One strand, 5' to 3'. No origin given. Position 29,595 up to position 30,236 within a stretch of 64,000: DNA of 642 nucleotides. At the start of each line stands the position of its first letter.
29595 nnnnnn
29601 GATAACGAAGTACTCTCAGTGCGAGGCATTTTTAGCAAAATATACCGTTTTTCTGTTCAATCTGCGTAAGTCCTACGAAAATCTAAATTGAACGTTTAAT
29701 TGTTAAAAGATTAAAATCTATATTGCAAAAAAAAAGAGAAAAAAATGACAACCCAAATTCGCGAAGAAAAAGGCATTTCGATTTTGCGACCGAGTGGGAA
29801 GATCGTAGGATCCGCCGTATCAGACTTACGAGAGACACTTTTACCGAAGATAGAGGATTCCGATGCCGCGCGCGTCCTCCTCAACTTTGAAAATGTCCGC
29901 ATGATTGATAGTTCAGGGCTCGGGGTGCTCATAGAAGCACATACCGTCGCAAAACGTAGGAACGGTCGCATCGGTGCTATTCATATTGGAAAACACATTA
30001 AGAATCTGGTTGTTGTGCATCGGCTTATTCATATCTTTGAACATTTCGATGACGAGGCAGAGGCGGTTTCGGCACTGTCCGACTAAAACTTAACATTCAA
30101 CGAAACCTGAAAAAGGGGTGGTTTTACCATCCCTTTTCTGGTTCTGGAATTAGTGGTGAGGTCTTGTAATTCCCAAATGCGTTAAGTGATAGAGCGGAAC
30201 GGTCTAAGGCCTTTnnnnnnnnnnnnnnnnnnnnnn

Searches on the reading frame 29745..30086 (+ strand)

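Call 90: search_protein_families(library=pfam, proteins=[window:29745-30086:+], max_evalue=0.01)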
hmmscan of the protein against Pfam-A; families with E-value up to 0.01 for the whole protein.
window:29745-30086:+ (113 aa): 2 families
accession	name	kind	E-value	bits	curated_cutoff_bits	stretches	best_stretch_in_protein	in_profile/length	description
PF01740.26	STAS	-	2.2e-13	50.4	22.6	1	4-107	3-106/106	STAS domain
PF13466.11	STAS_2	-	4.7e-08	33.5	29.2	1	17-91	4-76/80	STAS domain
